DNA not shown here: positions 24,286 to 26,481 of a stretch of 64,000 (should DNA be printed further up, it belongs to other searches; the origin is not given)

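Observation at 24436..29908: Stand-alone NuoH/NuoL/NuoM-like membrane trio with added PDZ and Ig-like domains and apparently substituted proton-pathway residues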

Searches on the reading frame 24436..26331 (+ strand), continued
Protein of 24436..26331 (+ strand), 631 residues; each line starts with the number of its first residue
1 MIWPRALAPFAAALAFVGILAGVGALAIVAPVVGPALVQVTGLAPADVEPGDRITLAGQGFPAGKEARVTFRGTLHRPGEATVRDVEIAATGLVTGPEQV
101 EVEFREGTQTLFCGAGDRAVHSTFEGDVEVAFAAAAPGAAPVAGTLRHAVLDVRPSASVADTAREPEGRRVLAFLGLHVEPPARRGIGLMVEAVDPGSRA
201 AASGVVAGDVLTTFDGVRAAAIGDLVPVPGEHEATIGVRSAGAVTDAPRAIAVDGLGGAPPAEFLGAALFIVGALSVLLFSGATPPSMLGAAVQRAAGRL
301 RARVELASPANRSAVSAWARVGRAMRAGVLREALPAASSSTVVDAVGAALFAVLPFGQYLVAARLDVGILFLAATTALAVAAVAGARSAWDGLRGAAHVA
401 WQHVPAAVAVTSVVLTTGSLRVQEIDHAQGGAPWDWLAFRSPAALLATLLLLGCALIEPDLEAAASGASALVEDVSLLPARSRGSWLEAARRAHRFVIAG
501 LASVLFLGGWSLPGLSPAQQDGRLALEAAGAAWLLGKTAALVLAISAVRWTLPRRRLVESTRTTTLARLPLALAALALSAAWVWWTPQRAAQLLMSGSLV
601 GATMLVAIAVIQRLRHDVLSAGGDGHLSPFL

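Call 31: find_homologous_proteins(query=L053:10700-11869:+, max_evalue=1e-20)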
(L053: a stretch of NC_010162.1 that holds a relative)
Query L053:10700-11869:+ (390 aa): 7998 proteins with E <= 1e-20 among 8000 candidates; the best 120 are listed.
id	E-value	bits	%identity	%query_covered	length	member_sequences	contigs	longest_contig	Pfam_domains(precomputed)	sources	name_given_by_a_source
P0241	1.1e-252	856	100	100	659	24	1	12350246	PF17820.8,PF13180.13,PF00146.27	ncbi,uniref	ncbi:NADH-quinone oxidoreductase subunit NuoH [Sorangium sp. KYC3313]|uniref:NADH-quinone oxidoreduc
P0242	2.5e-247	839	97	100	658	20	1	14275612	PF17820.8,PF13180.13,PF00146.27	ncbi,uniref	ncbi:NADH-quinone oxidoreductase subunit NuoH [Sorangium sp. So ce385]|uniref:NADH-quinone oxidoredu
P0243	6.6e-244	827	96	100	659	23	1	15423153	PF17820.8,PF13180.13,PF00146.27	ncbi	ncbi:NADH-quinone oxidoreductase subunit NuoH [Sorangium sp. So ce269]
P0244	1.0e-243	827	96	100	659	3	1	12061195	PF17820.8,PF13180.13,PF00146.27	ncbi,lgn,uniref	ncbi:NADH-quinone oxidoreductase subunit NuoH [Sorangium sp. So ce176]|uniref:NADH-quinone oxidoredu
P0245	1.5e-243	826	96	100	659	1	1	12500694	PF17820.8,PF13180.13,PF00146.27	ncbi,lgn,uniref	ncbi:NADH-quinone oxidoreductase subunit NuoH [Sorangium sp. So ce854]|uniref:NADH-quinone oxidoredu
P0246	2.6e-243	825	96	100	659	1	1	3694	PF17820.8,PF13180.13,PF00146.27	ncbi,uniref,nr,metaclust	ncbi:NADH dehydrogenase [Sorangium cellulosum]|uniref:NADH-quinone oxidoreductase subunit H n=1 Tax=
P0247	5.2e-243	824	96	100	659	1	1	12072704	PF17820.8,PF13180.13,PF00146.27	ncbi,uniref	ncbi:NADH-quinone oxidoreductase subunit NuoH [Sorangium sp. So ce1097]|uniref:NADH-quinone oxidored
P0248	7.7e-243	824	95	100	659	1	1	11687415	PF17820.8,PF13180.13,PF00146.27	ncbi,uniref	ncbi:NADH-quinone oxidoreductase subunit NuoH [Sorangium sp. So ce315]|uniref:NADH-quinone oxidoredu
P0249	4.8e-242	821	95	100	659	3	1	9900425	PF17820.8,PF13180.13,PF00146.27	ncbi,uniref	ncbi:NADH-quinone oxidoreductase subunit NuoH [Sorangium sp. So ce1036]|uniref:NADH-quinone oxidored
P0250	9.9e-242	820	95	100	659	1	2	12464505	PF17820.8,PF13180.13,PF00146.27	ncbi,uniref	ncbi:NADH-quinone oxidoreductase subunit NuoH [Sorangium sp. So ce1024]|uniref:NADH-quinone oxidored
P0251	9.0e-239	810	94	100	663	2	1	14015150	PF17820.8,PF13180.13,PF00146.27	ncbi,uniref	ncbi:NADH-quinone oxidoreductase subunit NuoH [Sorangium sp. So ce131]|uniref:NADH-quinone oxidoredu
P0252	1.9e-237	806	93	100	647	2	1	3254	PF17820.8,PF13180.13,PF00146.27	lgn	-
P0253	2.2e-236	803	92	96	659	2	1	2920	PF17820.8,PF13180.13,PF00146.27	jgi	jgi:NADH-quinone oxidoreductase subunit H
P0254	5.6e-236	801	92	100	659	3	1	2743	PF17820.8,PF13180.13,PF00146.27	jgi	-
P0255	1.9e-235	799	92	100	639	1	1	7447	PF17820.8,PF13180.13,PF00146.27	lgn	-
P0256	4.4e-235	798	91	100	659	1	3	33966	PF17820.8,PF13180.13,PF00146.27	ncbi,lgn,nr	ncbi:MAG: NADH-quinone oxidoreductase subunit NuoH [Polyangiaceae bacterium]|nr:NADH-quinone oxidore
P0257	2.4e-234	796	91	100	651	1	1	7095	PF17820.8,PF13180.13,PF00146.27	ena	-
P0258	8.0e-230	781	89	100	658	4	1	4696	PF17820.8,PF13180.13,PF00146.27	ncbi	ncbi:MAG: NADH-quinone oxidoreductase subunit NuoH [Polyangiaceae bacterium]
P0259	1.7e-229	780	89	100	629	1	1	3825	PF17820.8,PF13180.13,PF00146.27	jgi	jgi:NADH-quinone oxidoreductase subunit H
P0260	5.6e-229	778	89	100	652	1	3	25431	PF13180.13,PF00146.27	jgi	jgi:NADH-quinone oxidoreductase subunit H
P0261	4.3e-228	775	86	100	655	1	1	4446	PF17820.8,PF00146.27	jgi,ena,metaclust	metaclust:\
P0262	4.8e-228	775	88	100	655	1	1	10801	PF13180.13,PF00146.27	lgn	-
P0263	5.5e-228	775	89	100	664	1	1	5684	PF17820.8,PF13180.13,PF00146.27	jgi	jgi:NADH-quinone oxidoreductase subunit H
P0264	5.7e-228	775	89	100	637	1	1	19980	PF17820.8,PF13180.13,PF00146.27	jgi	jgi:NADH-quinone oxidoreductase subunit H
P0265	8.4e-227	771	87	100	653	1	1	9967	PF17820.8,PF13180.13,PF00146.27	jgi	jgi:NADH-quinone oxidoreductase subunit H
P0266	1.5e-226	770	89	100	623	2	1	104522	PF13180.13,PF00146.27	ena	-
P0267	1.6e-226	770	88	96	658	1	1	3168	PF17820.8,PF13180.13,PF00146.27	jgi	jgi:NADH-quinone oxidoreductase subunit H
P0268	2.7e-226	769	88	100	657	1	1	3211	PF17820.8,PF00595.30,PF13180.13,PF00146.27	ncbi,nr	ncbi:MAG TPA: NADH-quinone oxidoreductase subunit NuoH [Minicystis sp.]|nr:NADH-quinone oxidoreducta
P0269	3.4e-226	769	88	100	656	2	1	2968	PF13180.13,PF00146.27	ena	-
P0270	1.0e-225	767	89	100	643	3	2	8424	PF17820.8,PF13180.13,PF00146.27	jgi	jgi:NADH-quinone oxidoreductase subunit H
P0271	1.1e-225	767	88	100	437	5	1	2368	PF00146.27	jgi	jgi:NADH-quinone oxidoreductase subunit H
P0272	1.6e-225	767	88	100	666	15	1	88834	PF17820.8,PF13180.13,PF00146.27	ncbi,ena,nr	ncbi:MAG TPA: NADH-quinone oxidoreductase subunit NuoH [Polyangiaceae bacterium]|nr:NADH-quinone oxi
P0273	1.7e-225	767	86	100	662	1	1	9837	PF17820.8,PF13180.13,PF00146.27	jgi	jgi:NADH-quinone oxidoreductase subunit H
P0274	3.3e-225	766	88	100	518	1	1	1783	PF17820.8,PF13180.13,PF00146.27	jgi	jgi:NADH-quinone oxidoreductase subunit H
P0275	4.2e-225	765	87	100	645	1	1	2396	PF17820.8,PF13180.13,PF00146.27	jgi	jgi:NADH-quinone oxidoreductase subunit H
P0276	4.4e-225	765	86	100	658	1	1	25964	PF17820.8,PF13180.13,PF00146.27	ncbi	-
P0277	5.5e-225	765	87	100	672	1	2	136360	PF17820.8,PF13180.13,PF00146.27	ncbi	ncbi:MAG: NADH-quinone oxidoreductase subunit NuoH [Polyangiaceae bacterium]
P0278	8.0e-225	764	86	100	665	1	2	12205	PF17820.8,PF13180.13,PF00146.27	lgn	-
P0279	3.7e-224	762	86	100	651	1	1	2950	PF17820.8,PF00595.30,PF13180.13,PF00146.27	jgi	jgi:NADH-quinone oxidoreductase subunit H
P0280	5.0e-224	762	85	100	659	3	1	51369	PF13180.13,PF00146.27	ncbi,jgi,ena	-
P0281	6.9e-224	761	86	100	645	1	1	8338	PF13180.13,PF00146.27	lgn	-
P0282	8.2e-224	761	86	100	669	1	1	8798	PF13180.13,PF00146.27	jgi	jgi:NADH-quinone oxidoreductase subunit H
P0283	9.2e-224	761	87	100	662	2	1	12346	PF13180.13,PF00146.27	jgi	jgi:NADH-quinone oxidoreductase subunit H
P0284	1.0e-223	761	87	100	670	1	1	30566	PF13180.13,PF00146.27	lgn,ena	-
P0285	1.1e-223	761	86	100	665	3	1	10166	PF17820.8,PF00595.30,PF13180.13,PF00146.27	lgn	-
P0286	1.5e-223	760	86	100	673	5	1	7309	PF17820.8,PF13180.13,PF00146.27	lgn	-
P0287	2.0e-223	760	86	100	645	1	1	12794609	PF13180.13,PF00146.27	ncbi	-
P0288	4.0e-223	759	86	100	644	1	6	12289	PF17820.8,PF13180.13,PF00146.27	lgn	-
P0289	6.5e-223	758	87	100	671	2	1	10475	PF13180.13,PF00146.27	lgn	-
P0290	8.4e-223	758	86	100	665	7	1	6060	PF13180.13,PF00146.27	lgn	-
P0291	1.1e-222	757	85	97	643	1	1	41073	PF17820.8,PF13180.13,PF00146.27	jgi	jgi:NADH-quinone oxidoreductase subunit H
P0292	2.1e-222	756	85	100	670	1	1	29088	PF17820.8,PF13180.13,PF00146.27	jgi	jgi:NADH-quinone oxidoreductase subunit H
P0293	2.3e-222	756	85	100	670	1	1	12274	PF13180.13,PF00146.27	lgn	-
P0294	2.4e-222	756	85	100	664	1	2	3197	PF17820.8,PF13180.13,PF00146.27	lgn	-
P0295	3.0e-222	756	85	100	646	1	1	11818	PF13180.13,PF00146.27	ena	-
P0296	5.1e-222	755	85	100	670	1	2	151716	PF17820.8,PF13180.13,PF00146.27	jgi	jgi:NADH-quinone oxidoreductase subunit H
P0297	7.8e-222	755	85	97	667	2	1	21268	PF17820.8,PF13180.13,PF00146.27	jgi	jgi:NADH-quinone oxidoreductase subunit H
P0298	1.1e-221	754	84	100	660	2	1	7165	PF17820.8,PF13180.13,PF00146.27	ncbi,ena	-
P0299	1.5e-221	754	85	100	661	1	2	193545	PF13180.13,PF00146.27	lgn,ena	-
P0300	3.1e-221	753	84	100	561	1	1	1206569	PF00146.27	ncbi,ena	-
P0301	4.5e-221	752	85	100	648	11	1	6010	PF17820.8,PF13180.13,PF00146.27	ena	-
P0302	9.1e-221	751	86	100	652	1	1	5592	PF17820.8,PF00595.30,PF13180.13,PF00146.27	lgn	-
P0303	1.3e-220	751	85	100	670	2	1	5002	PF13180.13,PF00146.27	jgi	jgi:NADH-quinone oxidoreductase subunit H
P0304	1.6e-220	750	86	96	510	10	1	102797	PF13180.13,PF00146.27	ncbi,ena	-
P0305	3.5e-220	749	86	96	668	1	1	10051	PF17820.8,PF13180.13,PF00146.27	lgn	-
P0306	4.7e-220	749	84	96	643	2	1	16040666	PF13180.13,PF00146.27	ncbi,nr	ncbi:NADH-ubiquinone oxidoreductase chain H [Minicystis rosea]|nr:NADH-ubiquinone oxidoreductase cha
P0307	5.9e-220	748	86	96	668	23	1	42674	PF17820.8,PF13180.13,PF00146.27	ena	-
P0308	6.3e-220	748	84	100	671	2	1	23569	PF17820.8,PF13180.13,PF00146.27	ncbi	ncbi:MAG: NADH-quinone oxidoreductase subunit H [Byssovorax sp.]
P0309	8.8e-220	748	84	100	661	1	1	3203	PF17820.8,PF00595.30,PF13180.13,PF00146.27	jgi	-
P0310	8.8e-220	748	84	100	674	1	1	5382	PF17820.8,PF13180.13,PF00146.27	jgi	jgi:NADH-quinone oxidoreductase subunit H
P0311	1.3e-219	747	83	100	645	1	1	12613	PF00595.30,PF13180.13,PF00146.27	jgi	jgi:NADH-quinone oxidoreductase subunit H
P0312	1.3e-219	747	84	100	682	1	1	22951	PF17820.8,PF13180.13,PF00146.27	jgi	jgi:NADH-quinone oxidoreductase subunit H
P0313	1.3e-219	747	86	96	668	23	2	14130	PF13180.13,PF00146.27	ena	-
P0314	1.5e-219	747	84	98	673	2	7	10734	PF17820.8,PF13180.13,PF00146.27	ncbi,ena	-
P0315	1.6e-219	747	83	100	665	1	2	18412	PF13180.13,PF00146.27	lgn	-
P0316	1.8e-219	747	87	100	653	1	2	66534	PF13180.13,PF00146.27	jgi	jgi:NADH-quinone oxidoreductase subunit H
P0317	2.4e-219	746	85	100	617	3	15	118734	PF13180.13,PF00146.27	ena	-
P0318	2.6e-219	746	83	100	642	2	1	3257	PF17820.8,PF00595.30,PF13180.13,PF00146.27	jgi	jgi:NADH-quinone oxidoreductase subunit H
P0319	7.2e-219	745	85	100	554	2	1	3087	PF13180.13,PF00146.27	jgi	jgi:NADH-quinone oxidoreductase subunit H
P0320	1.0e-218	744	83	100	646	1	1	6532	PF13180.13,PF00146.27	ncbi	-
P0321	1.5e-218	744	87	96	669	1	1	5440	PF13180.13,PF00146.27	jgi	jgi:NADH-quinone oxidoreductase subunit H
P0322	1.8e-218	744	84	96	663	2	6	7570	PF17820.8,PF13180.13,PF00146.27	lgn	-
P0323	3.4e-218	743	84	96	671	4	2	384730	PF17820.8,PF13180.13,PF00146.27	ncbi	-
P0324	8.0e-218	741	84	96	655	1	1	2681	PF13180.13,PF00146.27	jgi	jgi:NADH-quinone oxidoreductase subunit H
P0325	9.4e-218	741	86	97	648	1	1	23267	PF17820.8,PF13180.13,PF00146.27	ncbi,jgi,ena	jgi:NADH-quinone oxidoreductase subunit H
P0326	1.4e-217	741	86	96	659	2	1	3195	PF13180.13,PF00146.27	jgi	jgi:NADH-quinone oxidoreductase subunit H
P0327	1.6e-217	740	84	100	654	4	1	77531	PF17820.8,PF00595.30,PF13180.13,PF00146.27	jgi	jgi:NADH-quinone oxidoreductase subunit H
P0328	1.8e-217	740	83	100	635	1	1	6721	PF17820.8,PF13180.13,PF00146.27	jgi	jgi:NADH-quinone oxidoreductase subunit H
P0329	2.1e-217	740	83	98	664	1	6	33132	PF17820.8,PF13180.13,PF00146.27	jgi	jgi:NADH-quinone oxidoreductase subunit H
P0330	3.7e-217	739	82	100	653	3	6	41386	PF17820.8,PF13180.13,PF00146.27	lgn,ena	-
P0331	5.1e-217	739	82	100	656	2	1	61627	PF00146.27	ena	-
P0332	1.5e-216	737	84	96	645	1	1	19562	PF00146.27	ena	-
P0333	2.0e-216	737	85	97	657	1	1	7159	PF00595.30,PF13180.13,PF00146.27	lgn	-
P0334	7.4e-216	735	84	100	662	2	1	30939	PF13180.13,PF00146.27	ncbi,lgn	-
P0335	2.9e-215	733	92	91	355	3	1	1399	PF00146.27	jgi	jgi:NADH-quinone oxidoreductase subunit H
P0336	6.6e-215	732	82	100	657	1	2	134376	PF17820.8,PF00595.30,PF13180.13,PF00146.27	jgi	jgi:NADH-quinone oxidoreductase subunit H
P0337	7.6e-215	732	82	100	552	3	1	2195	PF17820.8,PF13180.13,PF00146.27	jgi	jgi:NADH-quinone oxidoreductase subunit H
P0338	7.6e-215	732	84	96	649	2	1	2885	PF13180.13,PF00146.27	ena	-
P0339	9.7e-215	731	82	96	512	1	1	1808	PF17820.8,PF00146.27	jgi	jgi:NADH-quinone oxidoreductase subunit H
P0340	1.9e-214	730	85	100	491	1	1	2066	PF13180.13,PF00146.27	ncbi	ncbi:MAG: NADH-quinone oxidoreductase subunit NuoH, partial [Byssovorax sp.]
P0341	6.8e-214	728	84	100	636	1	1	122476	PF17820.8,PF13180.13,PF00146.27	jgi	jgi:NADH-quinone oxidoreductase subunit H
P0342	9.8e-214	728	82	96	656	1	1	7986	PF13180.13,PF00146.27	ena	-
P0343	7.0e-213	725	81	100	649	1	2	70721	PF17820.8,PF13180.13,PF00146.27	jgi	jgi:NADH-quinone oxidoreductase subunit H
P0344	9.8e-212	721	81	100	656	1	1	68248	PF17820.8,PF13180.13,PF00146.27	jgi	jgi:NADH-quinone oxidoreductase subunit H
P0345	1.6e-211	721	81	100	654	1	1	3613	PF17820.8,PF13180.13,PF00146.27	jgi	-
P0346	1.9e-211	720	82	100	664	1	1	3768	PF17820.8,PF13180.13,PF00146.27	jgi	jgi:NADH-quinone oxidoreductase subunit H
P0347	1.3e-210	718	80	100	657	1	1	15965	PF17820.8,PF00595.30,PF13180.13,PF00146.27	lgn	-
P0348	6.1e-210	715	81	100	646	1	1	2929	PF13180.13,PF00146.27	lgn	-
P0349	6.7e-210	715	81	100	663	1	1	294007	PF13180.13,PF00146.27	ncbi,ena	-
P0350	3.8e-208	710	81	96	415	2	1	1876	PF00146.27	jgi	jgi:NADH-quinone oxidoreductase subunit H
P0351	4.6e-208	709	78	100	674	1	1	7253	PF17820.8,PF00595.30,PF13180.13,PF00146.27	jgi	jgi:NADH-quinone oxidoreductase subunit H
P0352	1.8e-207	707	79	100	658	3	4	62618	PF13180.13,PF00146.27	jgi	jgi:NADH-quinone oxidoreductase subunit H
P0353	4.0e-207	706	81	97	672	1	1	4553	PF00146.27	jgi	jgi:NADH-quinone oxidoreductase subunit H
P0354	7.4e-207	705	80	100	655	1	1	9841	PF13180.13,PF00146.27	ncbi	-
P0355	2.6e-206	703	80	100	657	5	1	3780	PF00146.27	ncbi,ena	-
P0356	1.8e-205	701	80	100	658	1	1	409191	PF13180.13,PF00146.27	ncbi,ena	-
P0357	1.1e-204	698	82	100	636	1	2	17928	PF00146.27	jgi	jgi:NADH-quinone oxidoreductase subunit H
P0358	2.8e-204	697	78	100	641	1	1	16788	PF17820.8,PF13180.13,PF00146.27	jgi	jgi:NADH-quinone oxidoreductase subunit H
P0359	4.2e-204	696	81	97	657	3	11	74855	PF00146.27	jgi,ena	-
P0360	1.0e-203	695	80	96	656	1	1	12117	PF17820.8,PF13180.13,PF00146.27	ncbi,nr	ncbi:MAG: NADH-quinone oxidoreductase subunit NuoH [Deltaproteobacteria bacterium]|nr:NADH-quinone o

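Call 37: search_protein_families(library=pfam, proteins=[L068:196-885:+, L068:971-1384:+, L068:1246-1893:+, L068:1897-2298:+, L068:3347-4519:+, L068:4875-6602:+, L068:11817-13223:+, L068:13320-13817:+, L068:13777-15909:+, L004:11865-13169:+], max_evalue=0.01)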
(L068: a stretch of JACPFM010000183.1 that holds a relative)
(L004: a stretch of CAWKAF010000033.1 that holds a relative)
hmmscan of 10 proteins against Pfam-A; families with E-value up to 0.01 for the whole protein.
L068:196-885:+ (229 aa): 2 families
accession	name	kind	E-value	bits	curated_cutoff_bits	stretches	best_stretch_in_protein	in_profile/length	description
PF00498.31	FHA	-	1.1e-22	80.6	20.7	2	161-221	2-67/67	FHA domain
PF16697.10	Yop-YscD_cpl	-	2.9e-13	50.3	33.2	2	32-114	5-91/94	Inner membrane component of T3SS, cytoplasmic domain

L068:971-1384:+ (137 aa): 3 families
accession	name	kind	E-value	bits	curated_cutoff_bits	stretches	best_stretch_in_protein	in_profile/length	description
PF14815.12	NUDIX_4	-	6.7e-24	84.3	35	1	14-127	2-109/113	NUDIX domain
PF00293.34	NUDIX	-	2.8e-17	63.4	21.1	1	11-126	4-128/134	NUDIX domain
PF22327.2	Nudt16-like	-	1.7e-05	25.2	27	1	41-102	37-102/161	U8 snoRNA-decapping enzyme-like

L068:1246-1893:+ (215 aa): 1 family
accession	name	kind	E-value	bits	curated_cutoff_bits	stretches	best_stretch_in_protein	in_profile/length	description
PF16267.10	DUF4920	-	9.7e-09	35.6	25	1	121-194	13-82/87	Domain of unknown function (DUF4920)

L068:1897-2298:+ (133 aa): 0 families

L068:3347-4519:+ (390 aa): 0 families

L068:4875-6602:+ (575 aa): 4 families
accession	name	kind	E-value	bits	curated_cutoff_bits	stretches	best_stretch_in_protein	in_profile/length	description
PF13180.12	PDZ_2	-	5.3e-07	30.3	27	1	173-215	10-52/80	PDZ domain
PF17820.7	PDZ_6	-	1.2e-05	25.3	27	1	178-213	1-36/54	PDZ domain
PF00595.29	PDZ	-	0.0014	19.4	23.2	1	159-210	8-60/81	PDZ domain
PF00146.26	NADHdh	-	0.0053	16.6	27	1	443-502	226-272/298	NADH dehydrogenase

L068:11817-13223:+ (468 aa): 5 families
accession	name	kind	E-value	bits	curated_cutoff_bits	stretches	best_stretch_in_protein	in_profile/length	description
PF01590.32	GAF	-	5.2e-10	40.4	22.4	1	62-207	3-131/133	GAF domain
PF05524.18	PEP-utilisers_N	-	6.2e-10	39.7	24.4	1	237-349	1-117/121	PEP-utilising enzyme, N-terminal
PF13185.12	GAF_2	-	1.2e-09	38.9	28.6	1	60-207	3-133/136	GAF domain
PF00391.29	PEP-utilizers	-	0.00011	22.1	23.1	1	378-450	2-72/72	PEP-utilising enzyme, mobile domain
PF13492.12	GAF_3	-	0.0006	20.7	27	0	65-209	6-127/129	GAF domain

L068:13320-13817:+ (165 aa): 3 families
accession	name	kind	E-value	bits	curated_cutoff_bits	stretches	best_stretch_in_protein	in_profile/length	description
PF03449.20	GreA_GreB_N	-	8e-31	106.5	24.5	1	5-75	1-71/71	Transcription elongation factor, N-terminal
PF01272.25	GreA_GreB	-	1.9e-23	82.7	26.9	1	85-161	5-76/77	Transcription elongation factor, GreA/GreB, C-term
PF10648.15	Gmad2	-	0.0096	16.6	25.7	0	73-105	11-43/86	Immunoglobulin-like domain of bacterial spore germination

L068:13777-15909:+ (710 aa): 14 families
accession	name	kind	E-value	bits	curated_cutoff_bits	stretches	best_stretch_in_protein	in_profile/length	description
PF00270.35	DEAD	-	1.2e-18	67.8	26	1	278-443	3-163/167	DEAD/DEAH box helicase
PF00271.37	Helicase_C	-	2.2e-14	54.1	23.5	1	489-598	13-108/110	Helicase conserved C-terminal domain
PF04851.21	ResIII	-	7.8e-11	42.6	22.5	1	275-439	4-162/164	Type III restriction enzyme, res subunit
PF13604.12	AAA_30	-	1.5e-08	35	27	1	275-422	2-109/191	AAA domain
PF19833.4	RecG_dom3_C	-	3.2e-07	30.8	26.8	1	628-667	2-41/87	ATP-dependent DNA helicase RecG, domain 3, C-terminal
PF13401.12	AAA_22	-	1.2e-05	26.1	27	1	298-414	8-97/130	AAA domain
PF25199.1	nSTAND_NTPase5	-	3.9e-05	24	34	1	282-333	28-80/145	Novel STAND NTPase 5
PF13245.12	AAA_19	-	0.00058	20.5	25.1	1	297-421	13-110/134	AAA domain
PF13191.12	AAA_16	-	0.0016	19.4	32.6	1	278-378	7-120/167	AAA ATPase domain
PF02367.23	TsaE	-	0.0021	18.4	26.6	1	281-341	5-64/128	Threonylcarbamoyl adenosine biosynthesis protein TsaE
PF22590.2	Cas3-like_C_2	-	0.0037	18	27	0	552-599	61-104/106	CRISPR-associated nuclease/helicase Cas3, C-terminal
PF01695.23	IstB_IS21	-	0.0047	16.9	24.1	1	265-329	61-126/238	IstB-like ATP binding protein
PF05127.21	NAT10_TcmA_helicase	-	0.0054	17.1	22.7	0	300-381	2-80/176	RNA cytidine acetyltransferase NAT10/TcmA, helicase domain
PF09848.15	SLFN-g3_helicase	-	0.0081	15.9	24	0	299-413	5-91/354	Schlafen group 3, DNA/RNA helicase domain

L004:11865-13169:+ (434 aa): 0 families
